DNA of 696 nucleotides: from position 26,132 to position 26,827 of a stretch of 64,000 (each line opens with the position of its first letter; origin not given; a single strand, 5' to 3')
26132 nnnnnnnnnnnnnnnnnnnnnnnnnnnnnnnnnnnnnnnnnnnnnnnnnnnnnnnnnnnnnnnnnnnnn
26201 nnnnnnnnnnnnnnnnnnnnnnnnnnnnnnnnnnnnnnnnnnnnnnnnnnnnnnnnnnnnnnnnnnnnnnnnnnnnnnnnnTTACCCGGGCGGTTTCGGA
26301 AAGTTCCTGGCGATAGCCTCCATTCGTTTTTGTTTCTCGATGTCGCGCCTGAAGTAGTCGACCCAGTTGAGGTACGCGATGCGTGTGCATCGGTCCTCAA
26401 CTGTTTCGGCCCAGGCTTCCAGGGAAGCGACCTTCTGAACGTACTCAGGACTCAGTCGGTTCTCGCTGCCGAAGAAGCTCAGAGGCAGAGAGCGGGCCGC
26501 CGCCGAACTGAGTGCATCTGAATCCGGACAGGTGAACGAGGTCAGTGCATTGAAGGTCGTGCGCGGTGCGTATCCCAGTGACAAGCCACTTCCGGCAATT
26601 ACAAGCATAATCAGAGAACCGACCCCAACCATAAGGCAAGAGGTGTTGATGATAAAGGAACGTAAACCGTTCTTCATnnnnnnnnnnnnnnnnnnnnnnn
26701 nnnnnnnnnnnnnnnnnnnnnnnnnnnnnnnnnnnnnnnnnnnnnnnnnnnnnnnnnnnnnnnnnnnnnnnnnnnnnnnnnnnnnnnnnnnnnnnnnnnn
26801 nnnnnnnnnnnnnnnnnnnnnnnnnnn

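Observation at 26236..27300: Tandem paralogous secreted two-Cys proteins with a duplicated promoter, RBS and terminator module downstream of rpoC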

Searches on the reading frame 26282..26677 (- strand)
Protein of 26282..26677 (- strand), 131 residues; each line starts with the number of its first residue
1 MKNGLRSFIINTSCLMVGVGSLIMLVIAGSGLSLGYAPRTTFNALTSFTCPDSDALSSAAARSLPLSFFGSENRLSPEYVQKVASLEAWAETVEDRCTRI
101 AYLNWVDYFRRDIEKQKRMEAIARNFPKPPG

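Call 6: search_protein_families(library=pfam, proteins=[window:26282-26677:-], max_evalue=1)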
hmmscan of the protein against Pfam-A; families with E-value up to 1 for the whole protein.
window:26282-26677:- (131 aa): 1 family
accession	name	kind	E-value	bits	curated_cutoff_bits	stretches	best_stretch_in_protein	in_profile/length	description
PF00860.26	Xan_ur_permease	-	0.0046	16.1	27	1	8-50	37-80/389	Permease family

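Call 7: search_protein_families(library=ncbifam, proteins=[window:26282-26677:-], max_evalue=1)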
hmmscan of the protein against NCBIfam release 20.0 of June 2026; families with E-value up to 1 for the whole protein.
window:26282-26677:- (131 aa): 0 families

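Call 9: find_homologous_proteins(query=window:26282-26677:-, max_evalue=0.01)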
Query window:26282-26677:- (131 aa): 2 proteins with E <= 0.01 among 10 candidates.
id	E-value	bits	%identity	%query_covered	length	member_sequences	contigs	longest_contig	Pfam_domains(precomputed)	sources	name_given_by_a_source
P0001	6.1e-81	286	100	100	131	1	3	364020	-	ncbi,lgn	-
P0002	1.2e-48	182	66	100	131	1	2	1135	-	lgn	-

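Call 10: find_encoding_contigs(protein=P0001, flank=3000, max_places=5)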
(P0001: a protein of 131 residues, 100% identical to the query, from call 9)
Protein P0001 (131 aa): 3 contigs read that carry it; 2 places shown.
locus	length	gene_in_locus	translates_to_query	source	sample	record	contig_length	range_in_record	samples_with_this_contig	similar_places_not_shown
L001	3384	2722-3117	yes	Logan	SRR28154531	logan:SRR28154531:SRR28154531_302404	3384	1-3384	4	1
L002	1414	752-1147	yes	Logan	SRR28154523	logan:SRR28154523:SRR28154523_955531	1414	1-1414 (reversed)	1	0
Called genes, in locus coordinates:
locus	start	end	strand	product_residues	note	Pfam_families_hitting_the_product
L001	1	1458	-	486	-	?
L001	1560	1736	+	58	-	-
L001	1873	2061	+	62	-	-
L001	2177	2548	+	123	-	-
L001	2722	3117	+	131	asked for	-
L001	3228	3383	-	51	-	?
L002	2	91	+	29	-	?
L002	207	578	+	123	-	-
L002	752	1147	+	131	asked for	-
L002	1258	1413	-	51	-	?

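Call 11: find_encoding_contigs(protein=P0002, flank=3000, max_places=5)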
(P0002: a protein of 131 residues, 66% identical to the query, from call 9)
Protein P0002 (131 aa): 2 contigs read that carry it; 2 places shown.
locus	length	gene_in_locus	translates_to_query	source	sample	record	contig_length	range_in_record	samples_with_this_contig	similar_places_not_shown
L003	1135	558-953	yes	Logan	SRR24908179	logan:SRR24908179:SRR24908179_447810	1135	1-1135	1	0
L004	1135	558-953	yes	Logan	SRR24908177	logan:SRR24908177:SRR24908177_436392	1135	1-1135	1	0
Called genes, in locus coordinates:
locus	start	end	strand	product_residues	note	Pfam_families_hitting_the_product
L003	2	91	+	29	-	?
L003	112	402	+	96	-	-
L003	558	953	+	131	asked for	-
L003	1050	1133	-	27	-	?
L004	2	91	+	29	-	?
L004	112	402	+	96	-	-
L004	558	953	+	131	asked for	-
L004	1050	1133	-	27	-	?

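Call 16: find_related_loci(query=A1, collection=genome_contigs, flank=6000)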
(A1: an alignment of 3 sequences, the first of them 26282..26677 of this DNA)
Query A1 (131 aa) in genome_contigs; peptide patterns used: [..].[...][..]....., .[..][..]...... (x = any residue, [..] = any of these).
25 stretches matched a pattern, but none encodes a relative of the query by tblastn (E <= 1e-3).

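Call 17: find_related_loci(query=A1, collection=metagenome_contigs, flank=6000)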
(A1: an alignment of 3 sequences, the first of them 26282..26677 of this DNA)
Query A1 (131 aa) in metagenome_contigs; peptide patterns used: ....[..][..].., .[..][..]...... (x = any residue, [..] = any of these).
45 stretches matched a pattern, but none encodes a relative of the query by tblastn (E <= 1e-3).
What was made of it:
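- Tried and rejected: GTDB representative genomes and JGI metagenome contigs, by peptide pattern (calls 16, 17).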

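Call 18: list_cluster_members(proteins=[window:26282-26677:-, window:26851-27222:-, window:27338-27526:-, window:27663-27839:-])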
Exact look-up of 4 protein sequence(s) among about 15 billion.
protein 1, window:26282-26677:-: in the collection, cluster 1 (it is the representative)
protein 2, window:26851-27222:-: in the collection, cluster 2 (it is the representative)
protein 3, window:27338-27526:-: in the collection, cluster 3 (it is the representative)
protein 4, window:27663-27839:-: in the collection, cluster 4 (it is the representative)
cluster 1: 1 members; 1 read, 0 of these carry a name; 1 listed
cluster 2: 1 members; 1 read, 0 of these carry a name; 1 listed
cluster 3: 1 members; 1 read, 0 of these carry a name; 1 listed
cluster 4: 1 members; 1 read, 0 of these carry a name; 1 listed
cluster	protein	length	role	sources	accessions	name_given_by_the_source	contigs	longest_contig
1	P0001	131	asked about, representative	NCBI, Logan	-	-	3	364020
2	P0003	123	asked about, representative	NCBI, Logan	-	-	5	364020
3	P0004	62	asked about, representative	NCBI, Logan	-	-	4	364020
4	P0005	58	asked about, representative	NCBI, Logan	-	-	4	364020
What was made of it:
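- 26282..26677 (-): Gene B, 131 aa. It has an N-terminal hydrophobic helix (residues about 8-34; signal anchor or long signal peptide) and a three-helix ectodomain with C50 and C97, the motif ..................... and the C-terminal FPKPPG. The identical protein is in NCBI and Logan (calls 9, 18).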

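Call 21: search_protein_representatives(alignment_id=A1)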
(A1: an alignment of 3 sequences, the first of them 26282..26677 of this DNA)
Query: 3 sequences, 131 profile positions. Proteins with E-value up to 0.001 (for the whole library): 11; up to 1e-10: 3; up to 1e-30: 2. The best 11 are listed.
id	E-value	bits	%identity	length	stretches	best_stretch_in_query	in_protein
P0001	3.3e-69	246.8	-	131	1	1-131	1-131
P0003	1.5e-57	209.1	-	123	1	6-131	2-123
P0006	1.7e-11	60.1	-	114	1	47-130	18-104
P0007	2.0e-09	53.4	-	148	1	20-130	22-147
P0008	4.7e-08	48.9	-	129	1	53-130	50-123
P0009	2.1e-05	40.4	-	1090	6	80-104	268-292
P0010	4.0e-05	39.5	-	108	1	49-130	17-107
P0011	8.9e-05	38.3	-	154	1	39-115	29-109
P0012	1.3e-04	37.8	-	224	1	68-130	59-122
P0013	5.0e-04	35.9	-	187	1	79-117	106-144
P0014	7.8e-04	35.3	-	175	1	45-115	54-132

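Call 25: find_homologous_proteins(query=A2, max_evalue=0.001)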
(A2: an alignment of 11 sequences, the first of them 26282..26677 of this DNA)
Query A2 (11 sequences) (131 aa, profile of the alignment): 4 proteins with E <= 0.001 among 7631 candidates.
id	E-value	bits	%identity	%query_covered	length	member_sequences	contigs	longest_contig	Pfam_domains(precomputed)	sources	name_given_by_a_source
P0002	6.3e-42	161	66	100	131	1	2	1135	-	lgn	-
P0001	7.9e-41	158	100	100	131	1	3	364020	-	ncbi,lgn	-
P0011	6.1e-31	126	31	76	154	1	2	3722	-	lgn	-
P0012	4.1e-23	100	35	39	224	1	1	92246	-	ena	-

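Call 26: find_encoding_contigs(protein=P0012, flank=8000, max_places=3)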
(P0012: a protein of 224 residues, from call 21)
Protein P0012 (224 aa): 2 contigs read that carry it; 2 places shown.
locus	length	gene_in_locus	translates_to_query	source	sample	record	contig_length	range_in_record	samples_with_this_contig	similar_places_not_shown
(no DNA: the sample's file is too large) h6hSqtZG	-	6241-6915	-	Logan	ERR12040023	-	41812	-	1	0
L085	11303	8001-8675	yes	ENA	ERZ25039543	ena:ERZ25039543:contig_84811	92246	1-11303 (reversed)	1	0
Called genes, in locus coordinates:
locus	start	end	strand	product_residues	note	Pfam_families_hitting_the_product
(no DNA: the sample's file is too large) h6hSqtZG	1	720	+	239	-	?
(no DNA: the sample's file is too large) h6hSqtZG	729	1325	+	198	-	-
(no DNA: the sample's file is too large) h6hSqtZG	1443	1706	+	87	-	-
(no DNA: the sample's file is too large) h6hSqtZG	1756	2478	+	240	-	-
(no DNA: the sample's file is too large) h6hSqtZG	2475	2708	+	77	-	-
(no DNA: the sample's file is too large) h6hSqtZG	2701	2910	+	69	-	-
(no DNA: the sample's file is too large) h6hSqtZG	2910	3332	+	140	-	-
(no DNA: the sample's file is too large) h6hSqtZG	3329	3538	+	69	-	-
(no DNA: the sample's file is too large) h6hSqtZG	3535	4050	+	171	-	-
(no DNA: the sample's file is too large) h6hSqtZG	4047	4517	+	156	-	-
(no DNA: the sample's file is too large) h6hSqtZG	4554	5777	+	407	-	PF00145:DNA_methylase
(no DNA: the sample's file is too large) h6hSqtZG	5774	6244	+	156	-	-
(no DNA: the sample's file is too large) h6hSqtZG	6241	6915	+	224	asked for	-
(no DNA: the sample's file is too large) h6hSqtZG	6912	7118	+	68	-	-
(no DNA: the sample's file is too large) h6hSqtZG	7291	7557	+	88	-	-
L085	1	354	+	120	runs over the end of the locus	-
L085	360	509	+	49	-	-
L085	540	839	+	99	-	-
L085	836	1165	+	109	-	-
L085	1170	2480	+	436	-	-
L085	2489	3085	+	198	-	-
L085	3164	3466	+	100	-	-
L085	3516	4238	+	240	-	-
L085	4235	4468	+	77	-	-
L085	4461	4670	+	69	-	-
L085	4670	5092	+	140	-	-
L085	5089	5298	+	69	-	-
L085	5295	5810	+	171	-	-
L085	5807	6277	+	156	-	-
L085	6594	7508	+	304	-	-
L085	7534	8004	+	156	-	-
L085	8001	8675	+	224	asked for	-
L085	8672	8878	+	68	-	-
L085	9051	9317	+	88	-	-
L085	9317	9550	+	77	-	-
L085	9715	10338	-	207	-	-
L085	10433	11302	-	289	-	?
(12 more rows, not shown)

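Call 27: find_encoding_contigs(protein=P0011, flank=8000, max_places=3)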
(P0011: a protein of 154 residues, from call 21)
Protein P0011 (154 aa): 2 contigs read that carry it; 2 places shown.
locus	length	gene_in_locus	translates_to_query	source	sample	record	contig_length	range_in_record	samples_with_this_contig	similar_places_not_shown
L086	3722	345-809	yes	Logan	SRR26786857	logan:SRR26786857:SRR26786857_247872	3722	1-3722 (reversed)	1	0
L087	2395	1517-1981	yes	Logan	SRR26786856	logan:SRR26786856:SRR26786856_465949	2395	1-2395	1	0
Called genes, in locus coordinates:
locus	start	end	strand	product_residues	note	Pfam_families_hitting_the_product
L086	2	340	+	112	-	?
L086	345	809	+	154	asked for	-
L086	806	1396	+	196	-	-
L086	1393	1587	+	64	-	-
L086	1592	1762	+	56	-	-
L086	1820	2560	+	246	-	-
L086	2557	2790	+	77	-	-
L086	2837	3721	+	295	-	?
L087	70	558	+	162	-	-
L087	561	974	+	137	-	-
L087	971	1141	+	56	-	-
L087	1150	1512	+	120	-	-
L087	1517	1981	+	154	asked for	-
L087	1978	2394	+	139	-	?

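Call 28: find_encoding_contigs(protein=P0006, flank=8000, max_places=3)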
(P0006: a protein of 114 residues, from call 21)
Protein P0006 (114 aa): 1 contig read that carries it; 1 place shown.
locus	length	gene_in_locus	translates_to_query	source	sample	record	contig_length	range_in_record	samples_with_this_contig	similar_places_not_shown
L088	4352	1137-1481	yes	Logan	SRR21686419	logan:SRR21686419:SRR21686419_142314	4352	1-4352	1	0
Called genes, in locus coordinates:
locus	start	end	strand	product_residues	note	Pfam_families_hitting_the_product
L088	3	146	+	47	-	?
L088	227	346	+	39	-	-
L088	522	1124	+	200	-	-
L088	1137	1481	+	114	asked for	-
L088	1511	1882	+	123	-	-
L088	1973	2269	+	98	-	-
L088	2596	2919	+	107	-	PF06356:DUF1064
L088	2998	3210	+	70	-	PF01381:HTH_3 (weak)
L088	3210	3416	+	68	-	-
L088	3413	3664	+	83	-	-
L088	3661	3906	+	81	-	-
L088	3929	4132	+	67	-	-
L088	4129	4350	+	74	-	?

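Call 29: search_protein_families(library=phrogs, alignment_id=A2, max_evalue=0.1)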
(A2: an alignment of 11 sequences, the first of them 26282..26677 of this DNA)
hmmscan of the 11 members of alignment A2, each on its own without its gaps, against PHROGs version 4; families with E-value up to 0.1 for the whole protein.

A. member 1, window:26282-26677:- (131 aa): 1 family
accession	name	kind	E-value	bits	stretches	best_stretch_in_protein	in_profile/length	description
phrog_11556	-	unknown function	0.033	15.1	1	86-114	19-47/61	-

B. families by the number of members that match (of 11 scanned): 5 families
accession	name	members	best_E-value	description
phrog_14435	-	1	0.031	-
phrog_11556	-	1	0.033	-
phrog_28844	-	1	0.066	-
phrog_1119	-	1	0.071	Cor superinfection exclusion protein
phrog_1267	-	1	0.091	Rz-like spanin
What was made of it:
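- On Any curated protein family (Pfam-A, NCBIfam, PHROGs, PADLOC): The best PHROG E-value is 0.03 (call 29).
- On Llp/Cor superinfection-exclusion lipoproteins: PHROG Cor (phrog_1119) matched one of 11 members at E 0.071 (call 29).
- Closest known: Llp. Different: No detectable sequence similarity; the only PHROG Cor hit is E 0.07 in one member (call 29).
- The PHROG Cor and Rz hits are at noise level, E 0.07-0.09 in one member each (call 29). One member gave a noise-level PHROG Rz-like hit, E 0.09 (call 29).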

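Call 30: search_protein_families(library=pfam, alignment_id=A2, max_evalue=0.1)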
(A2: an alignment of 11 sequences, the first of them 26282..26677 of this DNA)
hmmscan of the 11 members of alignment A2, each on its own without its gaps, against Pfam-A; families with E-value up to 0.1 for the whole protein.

A. member 1, window:26282-26677:- (131 aa): 1 family
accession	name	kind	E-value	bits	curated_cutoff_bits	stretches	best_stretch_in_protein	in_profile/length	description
PF00860.26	Xan_ur_permease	-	0.0046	16.1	27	1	8-50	37-80/389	Permease family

B. families by the number of members that match (of 11 scanned): 4 families
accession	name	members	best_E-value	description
PF00860.26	Xan_ur_permease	1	0.0046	Permease family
PF13800.11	Sigma_reg_N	1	0.0071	Sigma factor regulator N-terminal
PF05615.18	THOC7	1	0.035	Tho complex subunit 7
PF13763.11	DUF4167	1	0.085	Domain of unknown function (DUF4167)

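Call 39: predict_structure(alignment_id=A2)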
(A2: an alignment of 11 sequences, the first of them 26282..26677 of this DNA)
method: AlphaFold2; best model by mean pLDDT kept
length: 131 residues; sequences in the alignment: 11
mean_pLDDT: 81.8   pTM: 0.56
mean pLDDT of the five models: 81.8, 81.6, 81.0, 79.3, 75.0
residues with pLDDT >= 90: 60; 70-90: 49; 50-70: 16; < 50: 6
segments of 3 or more residues with pLDDT < 50: 36-38
pLDDT, mean of each block of 10 residues (from residue 1): 72 81 78 53 59 91 82 83 95 95 94 91 91 80
secondary structure, 60 per line:
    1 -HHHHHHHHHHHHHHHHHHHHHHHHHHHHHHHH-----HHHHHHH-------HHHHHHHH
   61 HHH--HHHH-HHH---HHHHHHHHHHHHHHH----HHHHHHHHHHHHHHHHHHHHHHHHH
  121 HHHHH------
elements in order: H2-33 H39-45 H53-63 H66-69 H77-91 H96-125

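Call 43: fold_search(model_id=the predicted structure, library=pdb)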
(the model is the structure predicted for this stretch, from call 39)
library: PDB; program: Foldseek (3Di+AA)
matches with E <= 10: 91; with E <= 0.001: 0
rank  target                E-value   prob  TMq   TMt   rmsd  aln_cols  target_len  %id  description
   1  7s5c_E                1.7e+00  0.35  0.29  0.54  12.0        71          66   11  M. xanthus ferritin-like protein EncB (released 2022-02-02)
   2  7s5c_F                2.0e+00  0.38  0.32  0.65  11.6        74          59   11  M. xanthus ferritin-like protein EncB (released 2022-02-02)
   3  6gzc_D                2.1e+00  0.33  0.35  0.57   7.4        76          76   12  heterotetrameric katanin p60:p80 complex (released 2019-08-07)
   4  7s5k_E                2.1e+00  0.30  0.29  0.55  11.4        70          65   11  M. xanthus ferritin-like protein EncB (released 2022-02-02)
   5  1ovn_A                2.1e+00  0.30  0.27  0.16   9.8        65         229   15  Crystal Structure and Functional Analysis of Drosophila Wind-- a PDI-Related Protein (released 2004-02-24)
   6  7qij_CB               2.1e+00  0.16  0.27  0.43   7.7        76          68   10  Complex of the Yersinia enterocolitica Type III secretion export gate YscV with substrate:chaperone complex YscX:YscY (released 2022-06-01)
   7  2c0g_B                2.2e+00  0.35  0.27  0.16  10.5        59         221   15  Structure of PDI-related Chaperone, Wind mutant-Y53S (released 2006-08-29)
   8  7s5c_D                2.2e+00  0.30  0.31  0.61  12.1        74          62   11  M. xanthus ferritin-like protein EncB (released 2022-02-02)
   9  7s5k_B                2.4e+00  0.30  0.29  0.55  11.0        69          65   12  M. xanthus ferritin-like protein EncB (released 2022-02-02)
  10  2c0f_B                2.4e+00  0.14  0.25  0.15  11.1        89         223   15  Structure of Wind Y53F mutant (released 2006-08-29)
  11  2c0e_B                2.4e+00  0.12  0.28  0.17  12.4       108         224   12  Structure of PDI-related Chaperone, Wind with his-tag on C-terminus. (released 2006-08-29)
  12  5ow5_B                2.6e+00  0.30  0.35  0.57   7.5        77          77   12  p60p80-CAMSAP complex (released 2018-07-11)
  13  2c0f_A                2.6e+00  0.30  0.28  0.17   9.9        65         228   15  Structure of Wind Y53F mutant (released 2006-08-29)
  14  7s5c_H                2.9e+00  0.28  0.31  0.61  11.7        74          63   11  M. xanthus ferritin-like protein EncB (released 2022-02-02)
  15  7s5c_A                2.9e+00  0.28  0.32  0.58  12.2        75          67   11  M. xanthus ferritin-like protein EncB (released 2022-02-02)
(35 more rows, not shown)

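Call 44: fold_search(model_id=the predicted structure, library=viral)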
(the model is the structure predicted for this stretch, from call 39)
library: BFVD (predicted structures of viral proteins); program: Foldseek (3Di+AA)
matches with E <= 10: 344; with E <= 0.001: 0
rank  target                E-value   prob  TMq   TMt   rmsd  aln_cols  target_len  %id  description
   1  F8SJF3                2.8e-01  0.33  0.29  0.30  15.1       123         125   14  Uncharacterized protein 317 [Pseudomonas phage PhiPA3]
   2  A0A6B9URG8            5.4e-01  0.28  0.30  0.05  14.6       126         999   14  (no name in the UniProt tables at hand)
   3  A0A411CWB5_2          7.0e-01  0.35  0.38  0.06  11.7       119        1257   11  (no name in the UniProt tables at hand)
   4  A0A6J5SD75            9.0e-01  0.12  0.23  0.31  15.0        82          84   13  Uncharacterized protein [uncultured Caudovirales phage]
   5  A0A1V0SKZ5            9.7e-01  0.33  0.32  0.29  11.6       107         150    6  Uncharacterized protein [Klosneuvirus KNV1]
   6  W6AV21                1.0e+00  0.84  0.29  0.22   0.9        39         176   13  (no name in the UniProt tables at hand)
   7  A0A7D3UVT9            1.0e+00  0.30  0.33  0.30  14.8       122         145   14  Uncharacterized protein [Fadolivirus FV1/VV64]
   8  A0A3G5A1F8            1.1e+00  0.20  0.24  0.09   8.8        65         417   23  Uncharacterized protein [Harvfovirus sp.]
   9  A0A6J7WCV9            1.1e+00  0.09  0.22  0.05  12.2       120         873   14  TtsA-like Glycoside hydrolase family 108 domain-containing protein [uncultured Caudovirales phage]
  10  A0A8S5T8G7            1.2e+00  0.30  0.37  0.45  10.5       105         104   14  Uncharacterized protein (Fragment) [Siphoviridae sp. ctAsH36]
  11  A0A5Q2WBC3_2          1.2e+00  0.18  0.33  0.06  12.5       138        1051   18  (no name in the UniProt tables at hand)
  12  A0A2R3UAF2            1.2e+00  0.10  0.24  0.28  14.3        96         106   11  Uncharacterized protein [Gokushovirinae environmental samples]
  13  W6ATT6                1.3e+00  0.14  0.17  0.18   4.6        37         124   19  (no name in the UniProt tables at hand)
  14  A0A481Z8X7            1.3e+00  0.18  0.25  0.37   7.7        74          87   12  Uncharacterized protein [Pithovirus LCPAC302]
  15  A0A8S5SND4            1.3e+00  0.18  0.33  0.11  14.0       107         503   19  Uncharacterized protein [Siphoviridae sp. ct7Qv4]
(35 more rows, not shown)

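Call 54: search_protein_families(library=phrogs, proteins=[L085:1170-2480:+, L085:3516-4238:+, L085:6594-7508:+, L085:7534-8004:+, L086:806-1396:+, L086:1820-2560:+, L086:2837-3721:+, L087:70-558:+, L088:522-1124:+, L088:1511-1882:+], max_evalue=0.001)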
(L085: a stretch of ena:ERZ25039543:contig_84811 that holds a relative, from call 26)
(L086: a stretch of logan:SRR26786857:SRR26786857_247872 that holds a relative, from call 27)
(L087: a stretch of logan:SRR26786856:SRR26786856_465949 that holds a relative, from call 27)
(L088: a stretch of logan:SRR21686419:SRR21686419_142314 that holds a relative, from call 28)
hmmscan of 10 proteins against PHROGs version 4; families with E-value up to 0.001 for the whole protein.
L085:1170-2480:+ (436 aa): 1 family
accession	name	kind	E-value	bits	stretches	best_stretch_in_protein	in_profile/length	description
phrog_31813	-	unknown function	3.7e-20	73.3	2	224-420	177-363/378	-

L085:3516-4238:+ (240 aa): 2 families
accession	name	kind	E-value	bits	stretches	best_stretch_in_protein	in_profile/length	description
phrog_14517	-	unknown function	5.5e-39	135.4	1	14-231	22-245/296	-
phrog_5429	-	DNA, RNA and nucleotide metabolism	1.1e-17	65.5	1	30-144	45-165/176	DNA repair protein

L085:6594-7508:+ (304 aa): 3 families
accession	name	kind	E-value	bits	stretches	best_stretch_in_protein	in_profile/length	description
phrog_31772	-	other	9.8e-13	49.5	1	181-300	26-140/145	DNA methyltransferase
phrog_1008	-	other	1.7e-09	38.5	1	33-292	41-283/329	DNA methyltransferase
phrog_27243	-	unknown function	4.1e-05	24.4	0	210-261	8-69/248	-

L085:7534-8004:+ (156 aa): 0 families

L086:806-1396:+ (196 aa): 0 families

L086:1820-2560:+ (246 aa): 0 families

L086:2837-3721:+ (295 aa): 0 families

L087:70-558:+ (162 aa): 2 families
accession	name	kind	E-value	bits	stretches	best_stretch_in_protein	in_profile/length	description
phrog_289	-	other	2.7e-18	67.1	1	1-155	23-136/500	GTP-binding domain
phrog_16939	-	unknown function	7.5e-05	23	1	98-154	66-118/330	-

L088:522-1124:+ (200 aa): 0 families

L088:1511-1882:+ (123 aa): 0 families

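Call 68: find_encoding_contigs(protein=P0007, flank=8000, max_places=2)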
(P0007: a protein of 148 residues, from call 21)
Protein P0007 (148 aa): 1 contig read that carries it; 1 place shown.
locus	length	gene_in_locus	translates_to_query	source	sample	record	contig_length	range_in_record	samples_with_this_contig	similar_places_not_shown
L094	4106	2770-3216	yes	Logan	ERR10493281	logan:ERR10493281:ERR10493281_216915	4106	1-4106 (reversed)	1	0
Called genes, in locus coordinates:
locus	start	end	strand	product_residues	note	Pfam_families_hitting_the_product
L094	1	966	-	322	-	?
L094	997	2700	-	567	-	PF01807:Zn_ribbon_DnaG, PF08275:DNAG_N, PF01751:Toprim, PF13155:Toprim_2, PF13662:Toprim_4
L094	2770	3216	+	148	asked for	-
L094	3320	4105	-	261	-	?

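Call 69: find_encoding_contigs(protein=P0008, flank=8000, max_places=2)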
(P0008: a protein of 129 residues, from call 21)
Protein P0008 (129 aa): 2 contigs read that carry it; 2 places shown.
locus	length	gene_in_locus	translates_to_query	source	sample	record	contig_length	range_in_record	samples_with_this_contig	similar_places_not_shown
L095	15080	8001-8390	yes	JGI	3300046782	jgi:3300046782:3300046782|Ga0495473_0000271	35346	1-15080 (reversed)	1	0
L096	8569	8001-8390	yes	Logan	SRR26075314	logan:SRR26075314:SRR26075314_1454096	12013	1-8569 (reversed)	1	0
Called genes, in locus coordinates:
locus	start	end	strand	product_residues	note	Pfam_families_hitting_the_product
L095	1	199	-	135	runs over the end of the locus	-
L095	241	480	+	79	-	-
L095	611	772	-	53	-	-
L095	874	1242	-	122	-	PF13392:HNH_3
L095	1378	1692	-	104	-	-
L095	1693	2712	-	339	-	PF13479:AAA_24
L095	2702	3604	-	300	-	PF12684:DUF3799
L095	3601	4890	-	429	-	PF02463:SMC_N (weak), PF13476:AAA_23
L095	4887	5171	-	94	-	-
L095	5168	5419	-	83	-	-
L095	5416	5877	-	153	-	-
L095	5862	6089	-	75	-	-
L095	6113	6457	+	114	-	-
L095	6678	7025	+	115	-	-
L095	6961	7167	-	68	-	-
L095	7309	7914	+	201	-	-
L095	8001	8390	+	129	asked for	-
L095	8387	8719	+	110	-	-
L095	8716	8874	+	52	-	-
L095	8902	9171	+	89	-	-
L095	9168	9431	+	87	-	-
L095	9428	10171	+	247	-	-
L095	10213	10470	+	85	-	-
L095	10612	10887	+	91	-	-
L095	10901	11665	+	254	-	PF10544:T5orf172 (weak), PF13455:MUG113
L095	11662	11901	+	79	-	PF12728:HTH_17 (weak)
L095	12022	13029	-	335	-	PF00589:Phage_integrase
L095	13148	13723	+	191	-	PF07799:DUF1643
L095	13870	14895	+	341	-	-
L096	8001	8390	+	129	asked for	-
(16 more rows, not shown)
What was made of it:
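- P0008 lies in an element with integrase, excisionase-type HTH_17, T5orf172 and recombination genes (call 69).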
